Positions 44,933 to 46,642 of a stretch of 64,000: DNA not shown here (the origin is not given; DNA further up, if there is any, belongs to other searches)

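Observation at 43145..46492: Amino-acid-permease (APC) domain fused to a hybrid histidine kinase with two receivers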

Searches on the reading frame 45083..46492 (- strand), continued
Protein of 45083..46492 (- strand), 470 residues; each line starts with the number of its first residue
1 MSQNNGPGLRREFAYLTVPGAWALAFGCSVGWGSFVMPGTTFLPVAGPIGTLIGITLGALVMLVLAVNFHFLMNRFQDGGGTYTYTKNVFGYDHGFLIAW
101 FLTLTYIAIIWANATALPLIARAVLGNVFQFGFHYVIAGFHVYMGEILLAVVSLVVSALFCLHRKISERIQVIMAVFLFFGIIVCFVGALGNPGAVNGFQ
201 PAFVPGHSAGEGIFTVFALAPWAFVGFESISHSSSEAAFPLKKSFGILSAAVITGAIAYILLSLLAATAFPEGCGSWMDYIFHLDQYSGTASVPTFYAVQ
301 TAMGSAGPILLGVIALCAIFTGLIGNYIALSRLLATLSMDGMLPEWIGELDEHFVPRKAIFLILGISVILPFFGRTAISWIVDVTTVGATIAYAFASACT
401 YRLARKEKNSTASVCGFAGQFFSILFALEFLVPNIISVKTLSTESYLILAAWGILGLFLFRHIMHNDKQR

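Call 43: search_solved_structures(query=A2, max_evalue=1e-9, show_alignments=5)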
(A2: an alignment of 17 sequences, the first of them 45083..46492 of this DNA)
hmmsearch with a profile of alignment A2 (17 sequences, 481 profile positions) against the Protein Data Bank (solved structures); distinct sequences matched with E-value up to 1e-9: 6.
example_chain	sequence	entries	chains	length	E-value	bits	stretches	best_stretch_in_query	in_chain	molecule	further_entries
9fqt_A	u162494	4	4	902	1e-17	67.2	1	5-271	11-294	High affinity cationic amino acid transporter 1,Green fluorescent protein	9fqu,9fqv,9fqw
9uat_A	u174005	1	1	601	3.1e-17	65.7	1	5-271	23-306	High affinity cationic amino acid transporter 1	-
9sqh_A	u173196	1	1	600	2.2e-14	56.3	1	6-394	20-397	Cationic amino acid transporter 4, vacuolar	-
9hjk_A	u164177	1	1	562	2e-13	53.1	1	9-394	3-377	Cationic amino acid transporter 4, vacuolar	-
5oqt_A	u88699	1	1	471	3.8e-10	42.3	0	8-462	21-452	Amino acid transporter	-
6f34_A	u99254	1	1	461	5.8e-10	41.7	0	8-460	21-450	Amino acid transporter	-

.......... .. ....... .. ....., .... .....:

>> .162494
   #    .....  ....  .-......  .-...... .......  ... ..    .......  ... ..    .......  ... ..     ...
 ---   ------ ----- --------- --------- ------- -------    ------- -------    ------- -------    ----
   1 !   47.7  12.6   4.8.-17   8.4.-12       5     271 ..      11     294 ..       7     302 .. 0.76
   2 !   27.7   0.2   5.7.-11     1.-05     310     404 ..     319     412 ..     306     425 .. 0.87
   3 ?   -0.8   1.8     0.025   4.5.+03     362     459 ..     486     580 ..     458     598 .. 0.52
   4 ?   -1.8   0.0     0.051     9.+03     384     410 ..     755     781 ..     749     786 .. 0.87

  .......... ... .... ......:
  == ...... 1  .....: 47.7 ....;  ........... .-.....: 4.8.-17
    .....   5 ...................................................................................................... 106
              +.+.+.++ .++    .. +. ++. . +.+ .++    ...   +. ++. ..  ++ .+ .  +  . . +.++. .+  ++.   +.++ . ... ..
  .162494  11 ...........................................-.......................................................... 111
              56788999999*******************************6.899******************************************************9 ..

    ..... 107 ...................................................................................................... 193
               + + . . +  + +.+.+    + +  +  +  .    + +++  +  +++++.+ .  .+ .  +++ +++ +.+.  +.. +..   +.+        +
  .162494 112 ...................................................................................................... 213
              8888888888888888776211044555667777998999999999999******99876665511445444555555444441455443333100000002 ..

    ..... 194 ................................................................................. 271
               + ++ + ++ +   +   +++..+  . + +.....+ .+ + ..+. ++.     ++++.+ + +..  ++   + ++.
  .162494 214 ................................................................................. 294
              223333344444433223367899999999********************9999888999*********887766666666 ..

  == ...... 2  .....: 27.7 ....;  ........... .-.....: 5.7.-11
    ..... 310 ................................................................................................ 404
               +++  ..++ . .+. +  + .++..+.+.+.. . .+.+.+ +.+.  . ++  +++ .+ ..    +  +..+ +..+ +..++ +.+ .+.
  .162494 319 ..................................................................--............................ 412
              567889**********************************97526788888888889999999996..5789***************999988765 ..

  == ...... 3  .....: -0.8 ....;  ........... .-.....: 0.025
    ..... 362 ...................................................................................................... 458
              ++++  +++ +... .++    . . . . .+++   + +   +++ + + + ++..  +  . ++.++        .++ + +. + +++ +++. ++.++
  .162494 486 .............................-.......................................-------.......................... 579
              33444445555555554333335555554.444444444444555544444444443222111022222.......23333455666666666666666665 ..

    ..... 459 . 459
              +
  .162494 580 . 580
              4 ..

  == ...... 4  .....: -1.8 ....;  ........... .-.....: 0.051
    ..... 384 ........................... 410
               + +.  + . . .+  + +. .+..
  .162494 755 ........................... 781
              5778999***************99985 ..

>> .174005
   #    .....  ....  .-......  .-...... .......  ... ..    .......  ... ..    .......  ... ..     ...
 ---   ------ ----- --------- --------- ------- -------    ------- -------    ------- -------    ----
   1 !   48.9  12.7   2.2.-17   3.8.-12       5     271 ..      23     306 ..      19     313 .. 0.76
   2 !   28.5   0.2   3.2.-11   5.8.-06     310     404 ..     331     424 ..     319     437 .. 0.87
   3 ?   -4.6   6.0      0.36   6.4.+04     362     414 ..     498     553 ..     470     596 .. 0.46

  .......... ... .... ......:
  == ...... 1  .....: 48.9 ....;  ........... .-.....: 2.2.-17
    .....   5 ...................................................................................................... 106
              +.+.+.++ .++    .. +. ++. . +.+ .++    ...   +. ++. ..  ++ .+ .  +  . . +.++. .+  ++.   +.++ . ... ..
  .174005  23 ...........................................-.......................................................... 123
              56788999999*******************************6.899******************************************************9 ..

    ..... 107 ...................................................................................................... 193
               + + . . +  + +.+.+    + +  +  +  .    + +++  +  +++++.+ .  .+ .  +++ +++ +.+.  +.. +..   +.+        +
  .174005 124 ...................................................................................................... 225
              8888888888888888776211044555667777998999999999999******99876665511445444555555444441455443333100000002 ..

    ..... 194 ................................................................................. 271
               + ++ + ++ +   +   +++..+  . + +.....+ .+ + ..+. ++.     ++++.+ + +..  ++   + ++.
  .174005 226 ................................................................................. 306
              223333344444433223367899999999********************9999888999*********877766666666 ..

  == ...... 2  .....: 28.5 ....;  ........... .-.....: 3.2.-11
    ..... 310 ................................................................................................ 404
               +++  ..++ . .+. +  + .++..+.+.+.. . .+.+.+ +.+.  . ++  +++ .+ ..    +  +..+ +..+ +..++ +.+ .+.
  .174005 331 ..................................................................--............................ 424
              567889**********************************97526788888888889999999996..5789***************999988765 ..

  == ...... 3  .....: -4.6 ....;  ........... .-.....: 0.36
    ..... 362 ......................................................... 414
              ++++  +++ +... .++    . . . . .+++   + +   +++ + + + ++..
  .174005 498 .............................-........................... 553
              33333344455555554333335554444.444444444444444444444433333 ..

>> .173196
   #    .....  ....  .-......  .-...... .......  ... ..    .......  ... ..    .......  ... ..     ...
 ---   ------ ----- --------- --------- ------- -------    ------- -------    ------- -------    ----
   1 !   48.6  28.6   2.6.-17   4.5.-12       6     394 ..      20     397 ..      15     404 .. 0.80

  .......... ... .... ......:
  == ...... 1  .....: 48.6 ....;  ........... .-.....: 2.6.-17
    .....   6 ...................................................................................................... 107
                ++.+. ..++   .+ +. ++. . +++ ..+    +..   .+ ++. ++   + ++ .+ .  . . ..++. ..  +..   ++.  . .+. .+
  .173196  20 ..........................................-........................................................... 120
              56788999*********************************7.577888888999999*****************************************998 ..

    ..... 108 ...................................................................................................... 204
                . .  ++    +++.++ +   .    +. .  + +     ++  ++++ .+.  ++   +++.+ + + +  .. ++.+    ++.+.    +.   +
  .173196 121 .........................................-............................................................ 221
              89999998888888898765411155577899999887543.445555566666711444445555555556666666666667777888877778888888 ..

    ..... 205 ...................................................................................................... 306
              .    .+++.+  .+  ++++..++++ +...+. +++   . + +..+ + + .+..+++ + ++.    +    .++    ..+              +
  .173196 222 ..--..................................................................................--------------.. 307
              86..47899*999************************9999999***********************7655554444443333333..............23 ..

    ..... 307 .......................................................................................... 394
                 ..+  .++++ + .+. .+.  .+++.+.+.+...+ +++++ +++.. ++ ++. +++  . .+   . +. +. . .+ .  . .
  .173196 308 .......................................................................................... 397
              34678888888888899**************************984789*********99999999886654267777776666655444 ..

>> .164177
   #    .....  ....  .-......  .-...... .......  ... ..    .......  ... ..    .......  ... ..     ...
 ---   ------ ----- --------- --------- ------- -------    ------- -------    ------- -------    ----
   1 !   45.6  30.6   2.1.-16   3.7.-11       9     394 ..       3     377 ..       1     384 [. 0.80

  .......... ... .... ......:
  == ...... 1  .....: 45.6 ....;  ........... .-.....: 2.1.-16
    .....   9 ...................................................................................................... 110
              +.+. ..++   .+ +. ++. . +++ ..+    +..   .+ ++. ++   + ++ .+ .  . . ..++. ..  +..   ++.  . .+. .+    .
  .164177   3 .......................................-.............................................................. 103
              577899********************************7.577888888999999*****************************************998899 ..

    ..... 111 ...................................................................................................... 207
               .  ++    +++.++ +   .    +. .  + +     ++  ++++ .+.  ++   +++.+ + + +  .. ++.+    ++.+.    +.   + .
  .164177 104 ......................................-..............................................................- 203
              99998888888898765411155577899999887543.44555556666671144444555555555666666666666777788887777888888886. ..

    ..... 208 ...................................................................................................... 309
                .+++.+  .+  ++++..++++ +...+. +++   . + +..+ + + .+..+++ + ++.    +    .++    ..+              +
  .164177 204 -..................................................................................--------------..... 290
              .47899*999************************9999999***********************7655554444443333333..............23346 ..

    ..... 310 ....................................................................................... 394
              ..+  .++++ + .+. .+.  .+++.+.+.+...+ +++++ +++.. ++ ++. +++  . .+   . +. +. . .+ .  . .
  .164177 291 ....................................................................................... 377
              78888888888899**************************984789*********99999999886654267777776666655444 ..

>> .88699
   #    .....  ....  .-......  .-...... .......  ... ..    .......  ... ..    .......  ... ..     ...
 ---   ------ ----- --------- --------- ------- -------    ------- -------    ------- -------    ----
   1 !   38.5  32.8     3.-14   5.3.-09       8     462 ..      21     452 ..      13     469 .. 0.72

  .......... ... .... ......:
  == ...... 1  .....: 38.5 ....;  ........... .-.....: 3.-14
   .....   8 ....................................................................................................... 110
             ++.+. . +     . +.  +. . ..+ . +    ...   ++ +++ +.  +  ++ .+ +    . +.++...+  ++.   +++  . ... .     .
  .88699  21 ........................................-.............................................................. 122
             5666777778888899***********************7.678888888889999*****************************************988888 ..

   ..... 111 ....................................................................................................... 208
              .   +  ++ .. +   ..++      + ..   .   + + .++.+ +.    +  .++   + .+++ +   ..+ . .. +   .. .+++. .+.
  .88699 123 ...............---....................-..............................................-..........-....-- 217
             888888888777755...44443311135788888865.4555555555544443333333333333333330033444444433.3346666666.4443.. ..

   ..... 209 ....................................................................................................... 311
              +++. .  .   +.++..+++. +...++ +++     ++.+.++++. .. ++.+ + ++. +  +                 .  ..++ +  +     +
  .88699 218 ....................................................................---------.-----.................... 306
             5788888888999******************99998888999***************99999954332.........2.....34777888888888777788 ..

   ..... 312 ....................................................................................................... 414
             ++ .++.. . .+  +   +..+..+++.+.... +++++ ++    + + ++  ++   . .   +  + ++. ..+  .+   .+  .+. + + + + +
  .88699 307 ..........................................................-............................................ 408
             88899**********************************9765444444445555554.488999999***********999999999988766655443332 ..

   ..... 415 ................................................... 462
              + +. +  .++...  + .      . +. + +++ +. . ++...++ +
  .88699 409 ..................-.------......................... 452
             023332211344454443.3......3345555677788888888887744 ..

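Call 45: search_protein_representatives(protein=window:45083-46492:-)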
Query: 470 residues. Proteins with E-value up to 0.001 (for the whole library): 1826; up to 1e-10: 962; up to 1e-30: 370. The best 150 are listed.
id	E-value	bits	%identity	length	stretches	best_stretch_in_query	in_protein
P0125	2.9e-188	642.8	63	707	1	4-470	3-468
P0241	2.6e-175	600.1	60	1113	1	11-470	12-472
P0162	5.1e-153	526.5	55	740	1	14-469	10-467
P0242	2.8e-152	524.1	52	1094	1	10-470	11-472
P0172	1.1e-148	512.2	54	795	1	14-469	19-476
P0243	5.1e-135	467.2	49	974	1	15-467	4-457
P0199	6.0e-135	467.0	49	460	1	14-460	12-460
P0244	6.5e-133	460.3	49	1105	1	14-462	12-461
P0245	1.0e-129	449.7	45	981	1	16-469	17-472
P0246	7.2e-129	446.9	48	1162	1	15-467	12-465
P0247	2.0e-128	445.5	49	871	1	14-459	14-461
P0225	1.8e-126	439.0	48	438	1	15-447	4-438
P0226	2.6e-126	438.5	64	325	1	12-320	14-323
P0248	8.7e-125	433.5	44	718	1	13-469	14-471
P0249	1.7e-123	429.2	46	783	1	14-469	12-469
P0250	9.7e-123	426.7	44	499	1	14-468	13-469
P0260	2.3e-114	399.1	44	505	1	20-469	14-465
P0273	6.0e-108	378.0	43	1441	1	15-470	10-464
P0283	2.9e-105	369.1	40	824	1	14-469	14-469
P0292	7.8e-102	357.8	42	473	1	15-465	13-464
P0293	1.3e-100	353.8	37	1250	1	14-469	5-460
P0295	3.2e-100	352.5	40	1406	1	8-467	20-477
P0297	7.6e-100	351.2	37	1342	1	19-467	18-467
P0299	4.0e-99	348.9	40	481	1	15-462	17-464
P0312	3.9e-94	332.4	39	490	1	8-465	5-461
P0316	1.1e-92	327.6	39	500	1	14-469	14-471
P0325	5.8e-89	315.3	36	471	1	19-459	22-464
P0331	1.0e-84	301.4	35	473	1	11-464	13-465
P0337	7.1e-82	292.0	36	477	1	3-460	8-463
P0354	2.4e-74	267.2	33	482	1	20-461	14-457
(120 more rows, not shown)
